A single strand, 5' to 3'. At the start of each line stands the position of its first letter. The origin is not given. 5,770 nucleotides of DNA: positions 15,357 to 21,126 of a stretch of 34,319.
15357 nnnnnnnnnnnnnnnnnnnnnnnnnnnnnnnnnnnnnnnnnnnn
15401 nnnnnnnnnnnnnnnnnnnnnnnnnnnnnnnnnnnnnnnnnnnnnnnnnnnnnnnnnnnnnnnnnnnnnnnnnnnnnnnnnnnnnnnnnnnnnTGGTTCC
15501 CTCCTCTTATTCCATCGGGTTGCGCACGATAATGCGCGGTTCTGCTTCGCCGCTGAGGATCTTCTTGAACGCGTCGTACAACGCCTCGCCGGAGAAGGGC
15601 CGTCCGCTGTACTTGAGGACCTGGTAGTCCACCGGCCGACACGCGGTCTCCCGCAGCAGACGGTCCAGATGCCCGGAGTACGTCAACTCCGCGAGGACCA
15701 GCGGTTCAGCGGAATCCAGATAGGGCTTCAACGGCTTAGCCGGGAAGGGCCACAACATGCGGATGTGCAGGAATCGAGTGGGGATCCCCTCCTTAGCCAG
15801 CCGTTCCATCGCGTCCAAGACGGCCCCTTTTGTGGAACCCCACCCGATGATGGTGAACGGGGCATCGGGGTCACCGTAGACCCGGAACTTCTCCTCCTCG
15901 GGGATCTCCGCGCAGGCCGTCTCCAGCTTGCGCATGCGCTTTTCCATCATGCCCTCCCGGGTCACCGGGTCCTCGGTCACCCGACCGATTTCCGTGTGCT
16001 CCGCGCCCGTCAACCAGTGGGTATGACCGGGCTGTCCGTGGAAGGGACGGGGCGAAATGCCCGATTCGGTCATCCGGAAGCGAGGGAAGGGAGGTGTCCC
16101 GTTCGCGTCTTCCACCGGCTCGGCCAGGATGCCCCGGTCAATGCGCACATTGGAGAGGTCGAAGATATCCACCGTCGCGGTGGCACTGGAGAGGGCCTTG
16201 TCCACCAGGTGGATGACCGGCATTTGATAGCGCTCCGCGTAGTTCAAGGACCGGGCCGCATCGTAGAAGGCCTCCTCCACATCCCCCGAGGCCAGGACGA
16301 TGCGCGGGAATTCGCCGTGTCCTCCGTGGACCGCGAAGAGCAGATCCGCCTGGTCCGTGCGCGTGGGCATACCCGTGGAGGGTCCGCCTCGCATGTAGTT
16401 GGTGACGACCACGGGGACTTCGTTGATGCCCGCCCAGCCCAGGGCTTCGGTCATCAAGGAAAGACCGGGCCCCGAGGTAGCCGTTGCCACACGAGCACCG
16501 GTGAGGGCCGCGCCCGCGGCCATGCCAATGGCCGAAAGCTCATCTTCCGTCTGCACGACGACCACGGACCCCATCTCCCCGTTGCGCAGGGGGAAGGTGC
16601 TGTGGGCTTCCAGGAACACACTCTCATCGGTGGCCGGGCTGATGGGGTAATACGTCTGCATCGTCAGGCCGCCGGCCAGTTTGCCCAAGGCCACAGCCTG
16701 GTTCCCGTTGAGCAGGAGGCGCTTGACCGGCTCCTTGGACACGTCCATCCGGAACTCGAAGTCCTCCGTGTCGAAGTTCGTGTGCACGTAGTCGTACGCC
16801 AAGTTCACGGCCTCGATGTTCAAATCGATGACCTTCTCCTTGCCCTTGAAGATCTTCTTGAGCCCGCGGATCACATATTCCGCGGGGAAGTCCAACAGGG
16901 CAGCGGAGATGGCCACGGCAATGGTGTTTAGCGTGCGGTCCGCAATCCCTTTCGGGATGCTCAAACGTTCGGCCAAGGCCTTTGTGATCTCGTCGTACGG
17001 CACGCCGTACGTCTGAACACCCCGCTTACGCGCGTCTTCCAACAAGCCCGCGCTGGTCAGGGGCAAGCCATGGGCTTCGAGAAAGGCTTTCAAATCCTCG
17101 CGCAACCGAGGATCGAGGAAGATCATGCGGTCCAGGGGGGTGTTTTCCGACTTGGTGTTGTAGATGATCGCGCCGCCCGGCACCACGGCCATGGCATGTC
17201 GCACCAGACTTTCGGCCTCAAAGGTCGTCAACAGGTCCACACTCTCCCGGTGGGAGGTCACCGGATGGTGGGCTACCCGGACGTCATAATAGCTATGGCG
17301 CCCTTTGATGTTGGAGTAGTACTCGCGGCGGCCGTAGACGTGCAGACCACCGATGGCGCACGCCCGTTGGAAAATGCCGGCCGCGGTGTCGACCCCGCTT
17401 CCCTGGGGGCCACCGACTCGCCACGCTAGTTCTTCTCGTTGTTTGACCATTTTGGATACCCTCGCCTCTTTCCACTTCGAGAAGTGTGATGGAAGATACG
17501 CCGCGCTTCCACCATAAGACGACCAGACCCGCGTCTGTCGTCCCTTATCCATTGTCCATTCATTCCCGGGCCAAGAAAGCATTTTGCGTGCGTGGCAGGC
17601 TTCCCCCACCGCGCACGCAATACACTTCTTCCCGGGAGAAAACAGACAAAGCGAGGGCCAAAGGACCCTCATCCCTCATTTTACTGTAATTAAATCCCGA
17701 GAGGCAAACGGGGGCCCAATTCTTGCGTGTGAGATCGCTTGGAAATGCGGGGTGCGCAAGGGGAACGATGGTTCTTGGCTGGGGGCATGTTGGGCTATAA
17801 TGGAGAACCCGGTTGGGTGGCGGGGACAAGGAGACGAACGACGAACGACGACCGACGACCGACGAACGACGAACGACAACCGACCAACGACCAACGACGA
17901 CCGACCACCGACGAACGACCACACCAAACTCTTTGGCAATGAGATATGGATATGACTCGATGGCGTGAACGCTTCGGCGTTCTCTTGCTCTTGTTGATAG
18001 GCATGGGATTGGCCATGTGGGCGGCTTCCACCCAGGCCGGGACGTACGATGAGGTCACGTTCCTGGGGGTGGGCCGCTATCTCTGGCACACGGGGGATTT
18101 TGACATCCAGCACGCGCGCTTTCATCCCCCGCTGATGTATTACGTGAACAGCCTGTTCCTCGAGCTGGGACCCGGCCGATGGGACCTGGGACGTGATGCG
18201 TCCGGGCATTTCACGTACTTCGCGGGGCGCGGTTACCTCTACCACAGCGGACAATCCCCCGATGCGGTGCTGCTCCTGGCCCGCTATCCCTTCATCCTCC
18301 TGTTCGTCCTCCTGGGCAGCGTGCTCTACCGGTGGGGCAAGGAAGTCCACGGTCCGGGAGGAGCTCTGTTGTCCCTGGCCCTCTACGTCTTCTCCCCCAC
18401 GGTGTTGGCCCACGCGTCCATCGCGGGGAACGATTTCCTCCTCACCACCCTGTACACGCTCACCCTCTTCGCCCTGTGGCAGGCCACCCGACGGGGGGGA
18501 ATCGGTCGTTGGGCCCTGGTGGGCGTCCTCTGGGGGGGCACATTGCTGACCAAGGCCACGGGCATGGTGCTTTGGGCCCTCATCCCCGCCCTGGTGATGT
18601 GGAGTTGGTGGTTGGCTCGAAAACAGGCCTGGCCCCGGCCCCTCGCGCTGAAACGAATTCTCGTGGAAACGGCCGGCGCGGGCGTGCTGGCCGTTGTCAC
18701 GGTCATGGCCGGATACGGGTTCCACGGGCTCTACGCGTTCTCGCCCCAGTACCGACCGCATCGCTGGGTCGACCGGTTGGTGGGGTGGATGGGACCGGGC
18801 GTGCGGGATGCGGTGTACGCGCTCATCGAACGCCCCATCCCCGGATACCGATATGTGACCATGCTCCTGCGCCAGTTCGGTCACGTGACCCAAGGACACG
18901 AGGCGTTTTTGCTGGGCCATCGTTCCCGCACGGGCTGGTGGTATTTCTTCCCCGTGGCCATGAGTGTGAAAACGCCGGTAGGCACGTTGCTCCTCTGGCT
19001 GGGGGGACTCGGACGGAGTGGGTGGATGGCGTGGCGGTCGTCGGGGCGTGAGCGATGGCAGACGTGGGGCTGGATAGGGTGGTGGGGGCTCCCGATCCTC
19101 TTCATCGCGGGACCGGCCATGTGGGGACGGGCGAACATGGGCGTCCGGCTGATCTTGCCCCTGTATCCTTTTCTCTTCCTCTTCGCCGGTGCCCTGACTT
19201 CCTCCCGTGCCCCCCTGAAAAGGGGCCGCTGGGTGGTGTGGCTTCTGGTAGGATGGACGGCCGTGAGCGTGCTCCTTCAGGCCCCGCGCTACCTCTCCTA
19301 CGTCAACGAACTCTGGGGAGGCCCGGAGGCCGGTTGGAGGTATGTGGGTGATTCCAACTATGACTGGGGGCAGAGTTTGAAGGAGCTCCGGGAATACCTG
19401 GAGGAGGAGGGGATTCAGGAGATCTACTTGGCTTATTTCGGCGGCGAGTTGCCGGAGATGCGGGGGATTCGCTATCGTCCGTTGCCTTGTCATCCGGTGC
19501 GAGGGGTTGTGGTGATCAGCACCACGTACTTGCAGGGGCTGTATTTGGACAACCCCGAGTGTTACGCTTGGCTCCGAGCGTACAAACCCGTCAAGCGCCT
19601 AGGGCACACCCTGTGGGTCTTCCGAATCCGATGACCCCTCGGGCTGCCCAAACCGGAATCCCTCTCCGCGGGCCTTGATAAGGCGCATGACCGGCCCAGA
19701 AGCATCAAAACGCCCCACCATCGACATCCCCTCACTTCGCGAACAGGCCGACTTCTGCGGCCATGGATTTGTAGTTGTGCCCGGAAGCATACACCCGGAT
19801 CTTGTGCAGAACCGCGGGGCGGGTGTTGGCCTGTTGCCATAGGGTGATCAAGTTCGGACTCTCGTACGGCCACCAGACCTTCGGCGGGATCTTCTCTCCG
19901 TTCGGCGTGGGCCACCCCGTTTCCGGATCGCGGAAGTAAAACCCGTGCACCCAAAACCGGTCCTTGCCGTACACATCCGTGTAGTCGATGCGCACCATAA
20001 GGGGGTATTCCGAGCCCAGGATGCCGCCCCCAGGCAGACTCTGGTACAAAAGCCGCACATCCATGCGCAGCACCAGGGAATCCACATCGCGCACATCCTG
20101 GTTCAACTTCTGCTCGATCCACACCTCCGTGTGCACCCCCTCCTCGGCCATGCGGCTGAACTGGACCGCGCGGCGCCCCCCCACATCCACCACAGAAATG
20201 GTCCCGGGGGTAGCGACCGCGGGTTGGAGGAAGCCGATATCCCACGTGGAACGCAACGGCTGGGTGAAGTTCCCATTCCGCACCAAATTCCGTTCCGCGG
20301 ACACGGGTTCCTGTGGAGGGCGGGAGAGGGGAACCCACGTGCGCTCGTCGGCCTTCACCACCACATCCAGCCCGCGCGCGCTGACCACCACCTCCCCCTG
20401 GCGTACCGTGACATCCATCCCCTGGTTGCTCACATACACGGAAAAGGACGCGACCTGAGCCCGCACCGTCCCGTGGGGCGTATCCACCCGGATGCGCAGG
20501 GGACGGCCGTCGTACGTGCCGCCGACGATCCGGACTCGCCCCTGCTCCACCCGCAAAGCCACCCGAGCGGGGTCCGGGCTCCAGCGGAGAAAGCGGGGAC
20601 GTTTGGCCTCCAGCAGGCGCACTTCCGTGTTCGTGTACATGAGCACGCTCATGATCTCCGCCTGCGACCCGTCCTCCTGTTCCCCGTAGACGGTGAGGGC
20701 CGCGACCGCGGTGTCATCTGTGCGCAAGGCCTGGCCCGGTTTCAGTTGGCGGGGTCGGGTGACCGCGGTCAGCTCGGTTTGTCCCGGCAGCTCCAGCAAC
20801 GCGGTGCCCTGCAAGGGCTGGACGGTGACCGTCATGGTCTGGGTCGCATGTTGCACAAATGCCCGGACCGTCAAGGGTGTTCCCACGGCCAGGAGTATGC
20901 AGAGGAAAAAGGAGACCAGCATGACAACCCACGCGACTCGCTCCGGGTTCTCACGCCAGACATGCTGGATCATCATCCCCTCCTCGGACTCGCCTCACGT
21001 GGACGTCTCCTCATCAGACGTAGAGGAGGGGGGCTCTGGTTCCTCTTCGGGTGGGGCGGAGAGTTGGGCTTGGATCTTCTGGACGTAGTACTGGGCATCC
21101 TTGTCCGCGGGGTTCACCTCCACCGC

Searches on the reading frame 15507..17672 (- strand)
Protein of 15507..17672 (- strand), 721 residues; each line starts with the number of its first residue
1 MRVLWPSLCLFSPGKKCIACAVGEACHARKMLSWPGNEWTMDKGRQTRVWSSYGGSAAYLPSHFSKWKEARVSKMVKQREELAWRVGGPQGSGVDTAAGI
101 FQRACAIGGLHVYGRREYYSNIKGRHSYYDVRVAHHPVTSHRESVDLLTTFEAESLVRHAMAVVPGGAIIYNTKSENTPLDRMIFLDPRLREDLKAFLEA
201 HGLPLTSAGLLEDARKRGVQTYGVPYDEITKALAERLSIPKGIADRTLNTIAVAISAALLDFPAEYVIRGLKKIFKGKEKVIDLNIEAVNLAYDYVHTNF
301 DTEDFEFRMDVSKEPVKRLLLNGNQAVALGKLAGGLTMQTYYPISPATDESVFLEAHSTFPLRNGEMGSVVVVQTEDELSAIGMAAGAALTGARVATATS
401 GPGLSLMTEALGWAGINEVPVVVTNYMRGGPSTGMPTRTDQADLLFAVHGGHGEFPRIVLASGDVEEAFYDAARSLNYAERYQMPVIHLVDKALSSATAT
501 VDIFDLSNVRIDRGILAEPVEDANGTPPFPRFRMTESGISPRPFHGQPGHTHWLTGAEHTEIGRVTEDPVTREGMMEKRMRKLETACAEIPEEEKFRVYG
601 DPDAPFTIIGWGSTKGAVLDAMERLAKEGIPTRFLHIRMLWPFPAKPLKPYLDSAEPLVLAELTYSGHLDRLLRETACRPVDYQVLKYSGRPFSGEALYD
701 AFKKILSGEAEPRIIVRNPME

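Call 27: search_protein_families(library=pfam, proteins=[window:15507-17672:-], max_evalue=0.001)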
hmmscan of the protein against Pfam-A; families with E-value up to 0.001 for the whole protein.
window:15507-17672:- (721 aa): 5 families
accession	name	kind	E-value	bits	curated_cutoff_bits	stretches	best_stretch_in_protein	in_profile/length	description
PF01855.24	POR_N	-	2.6e-53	181.6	27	1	331-568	3-220/231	Pyruvate flavodoxin/ferredoxin oxidoreductase, thiamine diP-bdg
PF01558.24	POR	-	4.8e-35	121.7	27.4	1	91-294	2-173/173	Pyruvate ferredoxin/flavodoxin oxidoreductase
PF17147.9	PFOR_II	-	1.1e-07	32.5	27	1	605-676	2-74/102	Pyruvate:ferredoxin oxidoreductase core domain II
PF02780.25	Transketolase_C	-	9.6e-05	22.7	25.9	1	607-661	13-67/124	Transketolase, C-terminal domain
PF02776.23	TPP_enzyme_N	-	0.00014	22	26.8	1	370-424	40-96/119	Thiamine pyrophosphate enzyme, N-terminal TPP binding domain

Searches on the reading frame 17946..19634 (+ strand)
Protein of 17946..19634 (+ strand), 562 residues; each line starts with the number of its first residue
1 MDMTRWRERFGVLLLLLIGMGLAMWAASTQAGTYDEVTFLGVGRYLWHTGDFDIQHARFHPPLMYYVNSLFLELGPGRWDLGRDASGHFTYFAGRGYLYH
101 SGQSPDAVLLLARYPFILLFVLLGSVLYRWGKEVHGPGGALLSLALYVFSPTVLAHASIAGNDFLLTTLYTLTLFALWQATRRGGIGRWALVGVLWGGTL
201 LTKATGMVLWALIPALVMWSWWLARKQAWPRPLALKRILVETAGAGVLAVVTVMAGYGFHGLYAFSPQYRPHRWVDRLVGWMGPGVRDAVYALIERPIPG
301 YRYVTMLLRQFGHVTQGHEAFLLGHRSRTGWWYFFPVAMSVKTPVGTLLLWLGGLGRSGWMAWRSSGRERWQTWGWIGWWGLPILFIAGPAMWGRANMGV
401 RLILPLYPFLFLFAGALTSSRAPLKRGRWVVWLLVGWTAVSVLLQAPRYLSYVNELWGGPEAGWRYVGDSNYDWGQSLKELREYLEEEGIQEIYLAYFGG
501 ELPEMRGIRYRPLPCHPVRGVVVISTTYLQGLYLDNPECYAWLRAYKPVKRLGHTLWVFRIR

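Call 27: search_protein_families(library=pfam, proteins=[window:17946-19634:+], max_evalue=0.001)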
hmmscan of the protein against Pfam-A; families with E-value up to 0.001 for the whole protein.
window:17946-19634:+ (562 aa): 1 family
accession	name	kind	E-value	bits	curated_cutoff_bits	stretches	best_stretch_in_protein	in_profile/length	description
PF13231.12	PMT_2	-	4.6e-09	37.1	26.1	1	112-231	24-136/160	Dolichyl-phosphate-mannose-protein mannosyltransferase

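Call 73: find_encoding_contigs(protein=window:17946-19634:+, flank=3000, max_places=6)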
Protein window:17946-19634:+ (562 aa): no gene with exactly this product is on record in the collection.
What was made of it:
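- Tried and rejected: A lookup of the PMT_2 protein, meant to compare the GACGAAC gap between strains, found no record (call 73).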

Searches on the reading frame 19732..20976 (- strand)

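Call 28: search_protein_families(library=pfam, proteins=[window:19732-20976:-], max_evalue=0.001)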
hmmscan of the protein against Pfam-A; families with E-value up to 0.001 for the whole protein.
window:19732-20976:- (414 aa): 1 family
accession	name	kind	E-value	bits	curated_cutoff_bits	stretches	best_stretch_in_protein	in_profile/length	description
PF04773.18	FecR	-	1.8e-05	25.6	24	1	135-196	35-96/97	FecR protein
